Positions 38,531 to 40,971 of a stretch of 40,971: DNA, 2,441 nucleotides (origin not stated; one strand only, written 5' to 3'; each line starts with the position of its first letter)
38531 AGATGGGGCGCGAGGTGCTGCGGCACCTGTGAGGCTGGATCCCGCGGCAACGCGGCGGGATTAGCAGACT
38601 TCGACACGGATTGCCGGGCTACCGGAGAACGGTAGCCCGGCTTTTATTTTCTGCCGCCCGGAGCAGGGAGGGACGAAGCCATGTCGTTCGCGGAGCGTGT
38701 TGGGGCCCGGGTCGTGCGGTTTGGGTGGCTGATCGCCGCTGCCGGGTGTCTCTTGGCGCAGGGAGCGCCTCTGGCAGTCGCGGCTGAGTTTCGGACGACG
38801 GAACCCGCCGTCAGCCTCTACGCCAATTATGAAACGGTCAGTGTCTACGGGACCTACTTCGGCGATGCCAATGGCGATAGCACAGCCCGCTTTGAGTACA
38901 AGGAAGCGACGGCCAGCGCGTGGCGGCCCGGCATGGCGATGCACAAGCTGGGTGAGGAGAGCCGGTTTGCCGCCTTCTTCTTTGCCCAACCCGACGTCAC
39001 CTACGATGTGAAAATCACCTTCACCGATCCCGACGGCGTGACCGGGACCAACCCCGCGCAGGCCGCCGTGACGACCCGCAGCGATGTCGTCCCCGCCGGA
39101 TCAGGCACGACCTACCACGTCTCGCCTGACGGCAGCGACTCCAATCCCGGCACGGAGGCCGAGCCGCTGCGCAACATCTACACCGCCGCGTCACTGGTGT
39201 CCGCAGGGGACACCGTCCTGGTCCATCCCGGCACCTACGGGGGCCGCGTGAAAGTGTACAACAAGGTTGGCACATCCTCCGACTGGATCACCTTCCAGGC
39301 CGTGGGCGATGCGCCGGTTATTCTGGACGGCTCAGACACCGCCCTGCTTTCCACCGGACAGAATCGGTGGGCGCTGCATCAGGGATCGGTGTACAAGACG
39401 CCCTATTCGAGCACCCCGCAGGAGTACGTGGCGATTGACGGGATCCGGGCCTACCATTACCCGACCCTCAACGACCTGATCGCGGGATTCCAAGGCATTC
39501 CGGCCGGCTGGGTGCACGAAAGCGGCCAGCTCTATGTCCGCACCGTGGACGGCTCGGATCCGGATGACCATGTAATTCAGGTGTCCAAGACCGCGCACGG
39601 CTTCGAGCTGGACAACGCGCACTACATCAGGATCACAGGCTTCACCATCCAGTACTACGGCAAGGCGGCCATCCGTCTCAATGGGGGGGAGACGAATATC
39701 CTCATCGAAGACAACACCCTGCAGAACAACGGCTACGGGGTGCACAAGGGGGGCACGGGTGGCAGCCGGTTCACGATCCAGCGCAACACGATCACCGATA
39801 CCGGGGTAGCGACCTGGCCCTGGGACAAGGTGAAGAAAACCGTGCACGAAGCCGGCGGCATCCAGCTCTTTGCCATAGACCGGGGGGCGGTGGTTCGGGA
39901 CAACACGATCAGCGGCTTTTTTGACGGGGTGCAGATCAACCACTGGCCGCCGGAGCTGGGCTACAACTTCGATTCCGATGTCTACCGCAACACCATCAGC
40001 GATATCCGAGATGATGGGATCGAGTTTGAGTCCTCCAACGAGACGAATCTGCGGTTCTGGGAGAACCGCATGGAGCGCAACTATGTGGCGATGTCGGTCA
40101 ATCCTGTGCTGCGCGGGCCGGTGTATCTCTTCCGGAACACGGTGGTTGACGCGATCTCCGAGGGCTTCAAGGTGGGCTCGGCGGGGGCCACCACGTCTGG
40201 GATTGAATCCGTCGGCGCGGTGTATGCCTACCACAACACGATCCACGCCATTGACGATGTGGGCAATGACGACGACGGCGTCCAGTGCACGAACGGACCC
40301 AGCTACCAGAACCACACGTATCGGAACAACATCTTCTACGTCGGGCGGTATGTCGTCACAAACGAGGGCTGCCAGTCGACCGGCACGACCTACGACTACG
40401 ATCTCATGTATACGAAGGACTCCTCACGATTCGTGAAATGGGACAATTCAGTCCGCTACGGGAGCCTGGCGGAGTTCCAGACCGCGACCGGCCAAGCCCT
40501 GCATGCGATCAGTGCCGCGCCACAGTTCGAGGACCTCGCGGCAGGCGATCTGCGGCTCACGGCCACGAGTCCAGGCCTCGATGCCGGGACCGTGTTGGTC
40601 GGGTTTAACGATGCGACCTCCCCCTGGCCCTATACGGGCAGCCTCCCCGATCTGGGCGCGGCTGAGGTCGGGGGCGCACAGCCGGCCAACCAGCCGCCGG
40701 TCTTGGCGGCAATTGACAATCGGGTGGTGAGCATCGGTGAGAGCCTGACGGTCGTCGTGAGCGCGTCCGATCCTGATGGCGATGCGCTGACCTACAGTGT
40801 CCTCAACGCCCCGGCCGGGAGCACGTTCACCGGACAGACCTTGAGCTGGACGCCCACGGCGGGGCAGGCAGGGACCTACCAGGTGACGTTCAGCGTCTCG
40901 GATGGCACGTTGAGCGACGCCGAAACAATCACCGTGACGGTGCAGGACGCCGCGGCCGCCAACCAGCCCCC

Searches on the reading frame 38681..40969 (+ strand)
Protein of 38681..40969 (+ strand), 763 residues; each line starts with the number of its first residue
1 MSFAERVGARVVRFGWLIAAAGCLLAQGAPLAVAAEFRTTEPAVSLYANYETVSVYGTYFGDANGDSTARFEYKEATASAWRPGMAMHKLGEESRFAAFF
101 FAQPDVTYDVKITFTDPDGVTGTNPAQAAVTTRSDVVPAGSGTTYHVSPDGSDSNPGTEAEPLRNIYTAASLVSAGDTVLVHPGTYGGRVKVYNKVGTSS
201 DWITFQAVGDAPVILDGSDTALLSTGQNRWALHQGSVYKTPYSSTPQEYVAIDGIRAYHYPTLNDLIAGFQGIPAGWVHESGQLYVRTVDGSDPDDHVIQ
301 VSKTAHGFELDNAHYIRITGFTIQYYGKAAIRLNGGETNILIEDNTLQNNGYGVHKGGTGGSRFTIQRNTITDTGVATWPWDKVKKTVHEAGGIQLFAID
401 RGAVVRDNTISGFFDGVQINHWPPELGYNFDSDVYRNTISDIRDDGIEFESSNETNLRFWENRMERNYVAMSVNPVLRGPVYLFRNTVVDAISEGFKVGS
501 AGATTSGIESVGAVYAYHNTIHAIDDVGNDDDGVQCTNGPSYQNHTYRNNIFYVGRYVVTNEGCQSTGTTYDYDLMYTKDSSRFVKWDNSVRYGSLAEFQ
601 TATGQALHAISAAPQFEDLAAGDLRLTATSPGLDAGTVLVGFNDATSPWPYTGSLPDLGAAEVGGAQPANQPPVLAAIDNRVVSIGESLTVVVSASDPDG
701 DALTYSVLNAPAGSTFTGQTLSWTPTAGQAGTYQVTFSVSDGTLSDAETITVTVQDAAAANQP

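Call 12: search_protein_families(library=pfam, proteins=[window:38681-40969:+], max_evalue=0.001)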
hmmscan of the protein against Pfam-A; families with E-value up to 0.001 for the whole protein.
window:38681-40969:+ (763 aa): 8 families
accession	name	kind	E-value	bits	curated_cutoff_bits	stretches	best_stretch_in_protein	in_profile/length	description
PF13229.12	Beta_helix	-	2.2e-13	50.6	25.9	1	307-469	2-140/158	Right handed beta helix region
PF17963.7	Big_9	-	1.5e-12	48.7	23.6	1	670-753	1-89/89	Bacterial Ig domain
PF05345.18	He_PIG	-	9.8e-10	39.2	24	1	672-754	1-95/96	Putative Ig domain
PF07602.17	DUF1565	-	8.4e-09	35.6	20.3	1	151-187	3-39/257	Protein of unknown function (DUF1565)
PF22842.2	Pel9A-like_beta_helix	-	3.1e-07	30.1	25.2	1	137-187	3-53/370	Pel9A-like, right handed beta helix region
PF17892.7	Cadherin_5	-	1.6e-06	28.3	26.5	1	687-754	25-97/98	Cadherin-like domain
PF05048.19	NosD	-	2.5e-05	24.3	23.6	0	303-370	103-168/212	Periplasmic copper-binding protein (NosD)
PF18911.6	PKD_4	-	0.00024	21.5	27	1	670-754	1-83/85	PKD domain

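Call 15: find_related_loci(query=window:38681-40969:+, collection=genome_contigs, flank=6000)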
Query window:38681-40969:+ (763 aa) in genome_contigs; peptide patterns used: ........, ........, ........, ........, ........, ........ (x = any residue, [..] = any of these).
37 stretches matched a pattern, but none encodes a relative of the query by tblastn (E <= 1e-3).

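Call 16: find_homologous_proteins(query=window:38681-40969:+, max_evalue=1e-10)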
Query window:38681-40969:+ (763 aa): 26 proteins with E <= 1e-10 among 8000 candidates.
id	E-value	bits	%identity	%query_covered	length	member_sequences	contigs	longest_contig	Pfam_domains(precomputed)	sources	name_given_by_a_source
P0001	0.0e+0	1090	64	98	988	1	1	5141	PF13229.13,PF13585.13,PF17963.8,PF07602.18,PF22842.4,PF13860.13,PF05345.19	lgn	-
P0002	0.0e+0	1080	63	97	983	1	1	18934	PF13229.13,PF13585.13,PF17963.8,PF07602.18,PF22842.4,PF13860.13,PF05345.19,PF19077.7,PF18911.7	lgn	-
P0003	4.1e-266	904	52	98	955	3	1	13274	PF13229.13,PF17963.8,PF07602.18,PF17803.8,PF22842.4,PF13620.13,PF05345.19,PF05048.20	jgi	-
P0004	4.3e-122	427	39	82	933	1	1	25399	PF07602.18,PF00404.25,PF17210.10,PF05048.20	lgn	-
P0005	4.3e-90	321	35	83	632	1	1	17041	PF13229.13,PF07602.18,PF22842.4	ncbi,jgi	ncbi:MAG: right-handed parallel beta-helix repeat-containing protein [Planctomycetota bacterium]|jgi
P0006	9.2e-90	320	35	85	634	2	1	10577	PF13229.13,PF22842.4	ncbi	-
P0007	5.1e-89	318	35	84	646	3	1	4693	PF13229.13,PF22842.4,PF17161.11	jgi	jgi:hypothetical protein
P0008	3.8e-85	305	36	83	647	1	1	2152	PF13229.13,PF07602.18,PF22842.4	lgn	-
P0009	8.7e-83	297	38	47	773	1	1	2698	PF13229.13,PF07602.18,PF07705.18,PF22842.4,PF27154.1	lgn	-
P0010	1.9e-79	286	33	81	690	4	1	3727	PF13229.13,PF22842.4,PF05048.20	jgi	jgi:hypothetical protein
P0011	5.5e-72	262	30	84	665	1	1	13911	PF13229.13,PF22842.4,PF05048.20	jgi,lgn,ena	-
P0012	1.7e-71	260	32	85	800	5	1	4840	PF13229.13,PF00486.35,PF22842.4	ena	-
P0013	2.9e-71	259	31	84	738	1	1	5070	PF13229.13,PF22842.4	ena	-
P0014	3.3e-66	243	34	47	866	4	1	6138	PF22842.4,PF14592.13,PF17161.11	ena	-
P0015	1.5e-65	240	31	86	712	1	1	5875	PF13229.13,PF22842.4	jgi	jgi:hypothetical protein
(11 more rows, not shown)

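Call 17: find_encoding_contigs(protein=P0002, flank=10000, max_places=4)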
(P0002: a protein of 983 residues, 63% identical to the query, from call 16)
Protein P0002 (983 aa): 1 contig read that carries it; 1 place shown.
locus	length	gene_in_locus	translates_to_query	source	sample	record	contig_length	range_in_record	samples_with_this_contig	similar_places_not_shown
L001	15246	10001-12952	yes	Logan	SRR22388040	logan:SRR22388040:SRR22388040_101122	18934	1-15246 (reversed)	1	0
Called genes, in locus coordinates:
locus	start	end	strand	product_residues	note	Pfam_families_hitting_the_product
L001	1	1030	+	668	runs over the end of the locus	PF00884:Sulfatase, PF01663:Phosphodiest (faint), PF16347:SGSH_C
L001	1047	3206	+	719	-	PF01663:Phosphodiest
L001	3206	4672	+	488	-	PF13727:CoA_binding_3, PF02397:Bac_transf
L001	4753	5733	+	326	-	PF03706:LPG_synthase_TM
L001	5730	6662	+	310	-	PF00535:Glycos_transf_2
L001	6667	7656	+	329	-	PF00535:Glycos_transf_2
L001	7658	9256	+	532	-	PF13231:PMT_2 (weak)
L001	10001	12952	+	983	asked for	PF18911:PKD_4 (faint), PF07602:DUF1565 (weak), PF22842:Pel9A-like_beta_helix, PF13229:Beta_helix, PF05345:He_PIG, PF17963:Big_9, PF13585:CHU_C, PF13860:FlgD_ig, +1 more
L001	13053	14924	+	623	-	PF05345:He_PIG, PF17963:Big_9 (weak)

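Call 18: find_encoding_contigs(protein=P0001, flank=10000, max_places=4)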
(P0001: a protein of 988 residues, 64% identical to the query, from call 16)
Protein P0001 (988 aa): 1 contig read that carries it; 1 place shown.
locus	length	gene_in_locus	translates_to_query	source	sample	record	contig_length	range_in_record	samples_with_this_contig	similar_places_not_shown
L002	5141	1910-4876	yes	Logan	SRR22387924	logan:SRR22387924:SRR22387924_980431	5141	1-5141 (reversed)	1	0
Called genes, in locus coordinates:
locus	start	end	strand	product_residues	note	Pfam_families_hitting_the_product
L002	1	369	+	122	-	?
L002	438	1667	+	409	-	-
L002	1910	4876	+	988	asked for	PF07602:DUF1565 (faint), PF22842:Pel9A-like_beta_helix, PF13229:Beta_helix, PF05345:He_PIG, PF17963:Big_9, PF13585:CHU_C (faint), PF13860:FlgD_ig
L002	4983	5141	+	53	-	?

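Call 19: find_encoding_contigs(protein=P0003, flank=10000, max_places=4)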
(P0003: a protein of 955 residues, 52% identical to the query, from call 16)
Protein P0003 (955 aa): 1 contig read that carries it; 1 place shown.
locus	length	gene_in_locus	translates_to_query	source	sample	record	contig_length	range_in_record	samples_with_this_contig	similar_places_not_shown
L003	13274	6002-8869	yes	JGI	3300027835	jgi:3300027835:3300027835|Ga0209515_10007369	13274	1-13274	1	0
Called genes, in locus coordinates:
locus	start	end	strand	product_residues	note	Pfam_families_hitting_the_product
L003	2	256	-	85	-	?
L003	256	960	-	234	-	PF00535:Glycos_transf_2, PF13641:Glyco_tranf_2_3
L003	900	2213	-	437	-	PF26314:MptA_B_family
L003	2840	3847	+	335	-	PF13493:DUF4118, PF07568:HisKA_2, PF13581:HATPase_c_2 (weak), PF02518:HATPase_c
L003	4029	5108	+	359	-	PF02805:Ada_Zn_binding, PF00165:HTH_AraC (weak), PF12833:HTH_18, PF02870:Methyltransf_1N, PF01035:DNA_binding_1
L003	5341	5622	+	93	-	-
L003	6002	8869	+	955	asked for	PF17803:Cadherin_4 (faint), PF07602:DUF1565, PF22842:Pel9A-like_beta_helix, PF05048:NosD (faint), PF13229:Beta_helix, PF17963:Big_9, PF05345:He_PIG, PF13620:CarboxypepD_reg (weak)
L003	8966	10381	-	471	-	PF02321:OEP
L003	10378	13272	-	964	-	?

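Call 47: find_homologous_proteins(query=L001:13053-14924:+, max_evalue=1e-20)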
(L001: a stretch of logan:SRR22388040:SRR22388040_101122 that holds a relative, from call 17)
Query L001:13053-14924:+ (623 aa): 7293 proteins with E <= 1e-20 among 8000 candidates; the best 120 are listed.
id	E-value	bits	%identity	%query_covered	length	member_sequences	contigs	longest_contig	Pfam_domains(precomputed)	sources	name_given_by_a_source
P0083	4.3e-224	764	60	96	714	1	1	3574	PF17963.8,PF13620.13,PF05345.19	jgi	-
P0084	6.3e-209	714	60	90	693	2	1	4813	PF17963.8,PF13620.13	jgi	jgi:hypothetical protein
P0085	3.0e-190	652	68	69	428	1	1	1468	-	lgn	-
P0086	5.6e-179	615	46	65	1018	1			PF00404.25,PF13385.14,PF18884.6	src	-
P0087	4.6e-150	519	44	64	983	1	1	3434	-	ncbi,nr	ncbi:MAG: hypothetical protein KDD62_05090 [Bdellovibrionales bacterium]|nr:hypothetical protein [Bd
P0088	4.7e-141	490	57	64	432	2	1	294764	-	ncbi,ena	-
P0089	1.9e-137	478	55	65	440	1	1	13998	-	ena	-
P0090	5.1e-136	473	55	64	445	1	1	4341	-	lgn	-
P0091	1.7e-135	471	53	68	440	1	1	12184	-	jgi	jgi:hypothetical protein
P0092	6.7e-135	469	56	63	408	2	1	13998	-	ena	-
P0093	8.2e-135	469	50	65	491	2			-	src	-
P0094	9.2e-135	469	54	67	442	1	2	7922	-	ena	-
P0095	2.2e-134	468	55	64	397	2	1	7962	-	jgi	-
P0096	3.5e-134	467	56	64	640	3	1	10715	PF02369.23,PF02368.25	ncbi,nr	ncbi:MAG TPA: Ig-like domain-containing protein [Gemmatimonadaceae bacterium]|nr:Ig-like domain-cont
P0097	1.3e-133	465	51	69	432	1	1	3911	-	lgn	-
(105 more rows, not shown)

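Call 48: find_encoding_contigs(protein=P0084, flank=10000, max_places=3)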
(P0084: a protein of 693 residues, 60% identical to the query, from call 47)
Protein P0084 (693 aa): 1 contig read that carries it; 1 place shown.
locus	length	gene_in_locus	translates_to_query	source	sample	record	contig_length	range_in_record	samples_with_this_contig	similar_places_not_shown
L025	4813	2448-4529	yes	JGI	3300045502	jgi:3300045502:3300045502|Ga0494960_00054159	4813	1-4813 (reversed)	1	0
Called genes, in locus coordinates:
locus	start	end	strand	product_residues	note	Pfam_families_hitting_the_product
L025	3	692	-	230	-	?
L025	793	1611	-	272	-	PF13472:Lipase_GDSL_2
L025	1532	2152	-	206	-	PF00072:Response_reg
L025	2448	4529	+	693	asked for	PF17963:Big_9, PF13620:CarboxypepD_reg (weak)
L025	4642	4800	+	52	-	-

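Call 49: find_encoding_contigs(protein=P0083, flank=10000, max_places=3)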
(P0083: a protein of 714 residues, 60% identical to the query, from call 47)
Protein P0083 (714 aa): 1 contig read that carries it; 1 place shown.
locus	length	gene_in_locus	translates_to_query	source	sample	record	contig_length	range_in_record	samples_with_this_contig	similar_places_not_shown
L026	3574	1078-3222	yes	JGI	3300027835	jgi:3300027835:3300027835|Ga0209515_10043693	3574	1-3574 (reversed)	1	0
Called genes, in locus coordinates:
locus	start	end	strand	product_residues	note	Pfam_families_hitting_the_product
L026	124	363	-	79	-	-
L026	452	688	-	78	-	-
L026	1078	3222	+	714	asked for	PF17963:Big_9, PF05345:He_PIG, PF13620:CarboxypepD_reg (weak)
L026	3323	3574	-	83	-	?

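Call 58: search_protein_families(library=pfam, proteins=[L002:438-1667:+], max_evalue=0.001)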
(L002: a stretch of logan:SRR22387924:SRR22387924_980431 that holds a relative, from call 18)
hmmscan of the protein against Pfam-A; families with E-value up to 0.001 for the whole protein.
L002:438-1667:+ (409 aa): 1 family
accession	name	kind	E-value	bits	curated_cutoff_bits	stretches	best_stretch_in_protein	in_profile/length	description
PF00544.25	Pectate_lyase_4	-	0.00029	21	24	0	122-260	45-190/211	Pectate lyase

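Call 73: find_encoding_contigs(protein=P0004, flank=10000, max_places=3)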
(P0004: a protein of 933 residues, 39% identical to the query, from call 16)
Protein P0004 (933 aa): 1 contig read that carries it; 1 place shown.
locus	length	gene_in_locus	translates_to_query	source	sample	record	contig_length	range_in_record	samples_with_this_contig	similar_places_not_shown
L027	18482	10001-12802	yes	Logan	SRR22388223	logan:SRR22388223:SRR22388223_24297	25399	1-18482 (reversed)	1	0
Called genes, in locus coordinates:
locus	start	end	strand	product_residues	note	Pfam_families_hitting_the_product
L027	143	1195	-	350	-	PF00768:Peptidase_S11, PF13354:Beta-lactamase2 (weak)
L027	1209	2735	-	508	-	PF00704:Glyco_hydro_18, PF00182:Glyco_hydro_19 (weak)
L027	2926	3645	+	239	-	PF00072:Response_reg, PF00486:Trans_reg_C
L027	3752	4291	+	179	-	PF18921:Cyanophycin_syn (weak)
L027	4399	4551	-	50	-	-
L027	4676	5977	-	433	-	PF06202:GDE_C, PF22422:MGH1-like_GH (faint)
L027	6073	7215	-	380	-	PF13439:Glyco_transf_4, PF13579:Glyco_trans_4_4 (weak), PF00534:Glycos_transf_1, PF13692:Glyco_trans_1_4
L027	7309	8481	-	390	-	PF01590:GAF (weak), PF13185:GAF_2 (weak), PF00512:HisKA, PF02518:HATPase_c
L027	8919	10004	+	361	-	PF00404:Dockerin_1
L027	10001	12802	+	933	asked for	PF07602:DUF1565 (faint), PF05048:NosD, PF17210:SdrD_B, PF00404:Dockerin_1 (weak)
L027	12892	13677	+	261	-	PF00404:Dockerin_1 (weak)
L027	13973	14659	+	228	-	PF00027:cNMP_binding, PF13545:HTH_Crp_2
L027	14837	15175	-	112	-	PF02325:CCB3_YggT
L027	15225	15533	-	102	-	-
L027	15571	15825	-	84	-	-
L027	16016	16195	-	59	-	PF10685:KGG (faint)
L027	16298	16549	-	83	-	PF04226:Transgly_assoc (weak)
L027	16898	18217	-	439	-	PF01595:CNNM, PF00571:CBS, PF03471:CorC_HlyC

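Call 83: search_solved_structures(query=window:38681-40969:+, max_evalue=0.01)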
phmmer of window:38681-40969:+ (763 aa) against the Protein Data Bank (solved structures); distinct sequences matched with E-value up to 0.01: 2.
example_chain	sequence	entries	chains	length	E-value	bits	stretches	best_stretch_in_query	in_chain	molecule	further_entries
3vst_A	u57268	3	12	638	1.9e-07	33.3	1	144-220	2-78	Xylosidase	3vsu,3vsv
5olq_A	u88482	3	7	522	8.7e-07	31.1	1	142-187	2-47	Rhamnogalacturonan lyase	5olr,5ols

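Call 84: search_protein_families(library=ncbifam, proteins=[window:38681-40969:+, L001:13053-14924:+], max_evalue=0.001)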
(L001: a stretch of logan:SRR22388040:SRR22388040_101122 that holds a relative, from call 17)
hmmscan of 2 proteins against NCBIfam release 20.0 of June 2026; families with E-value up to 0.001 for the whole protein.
window:38681-40969:+ (763 aa): 5 families
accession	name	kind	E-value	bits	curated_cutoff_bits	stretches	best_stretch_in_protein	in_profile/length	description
NF047854.1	LIC10774_subfam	equivalog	6.5e-09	35.2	380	1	143-188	60-105/358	LIC10774/LIC10365 family surface protein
NF012211.1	tand_rpt_95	domain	7.3e-07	29.1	90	1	690-757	14-87/98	tandem-95 repeat protein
NF038111.1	rhom_dep_M36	equivalog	7.6e-06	23.6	1700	1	670-760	1184-1281/1315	rhombosortase-dependent M36 family metallopeptidase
TIGR03804.1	para_beta_helix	repeat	0.00033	20.3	19.45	0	331-374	2-42/44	parallel beta-helix repeat protein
NF041899.1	pec_ly_PelN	equivalog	0.00095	18.1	740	1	137-188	20-71/437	pectate lyase PelN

L001:13053-14924:+ (623 aa): 3 families
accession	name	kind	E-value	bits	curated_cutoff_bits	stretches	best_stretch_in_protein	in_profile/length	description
NF041900.1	pec_ly_PelZ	equivalog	1.5e-85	287.5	840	1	32-418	7-407/422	pectate lyase PelZ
NF038112.1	myxo_dep_M36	subfamily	6.8e-05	20.2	1500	1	445-617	1203-1380/1604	myxosortase-dependent M36 family metallopeptidase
NF012211.1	tand_rpt_95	domain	0.00024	21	90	0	552-614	18-86/98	tandem-95 repeat protein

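Call 90: find_encoding_contigs(protein=P0085, flank=10000, max_places=3)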
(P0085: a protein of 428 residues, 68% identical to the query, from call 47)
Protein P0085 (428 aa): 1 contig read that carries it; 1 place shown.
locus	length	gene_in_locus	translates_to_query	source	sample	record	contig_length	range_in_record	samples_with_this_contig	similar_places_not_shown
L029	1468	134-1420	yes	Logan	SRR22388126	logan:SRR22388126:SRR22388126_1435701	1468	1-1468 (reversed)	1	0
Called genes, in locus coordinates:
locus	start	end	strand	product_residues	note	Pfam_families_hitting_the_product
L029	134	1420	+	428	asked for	-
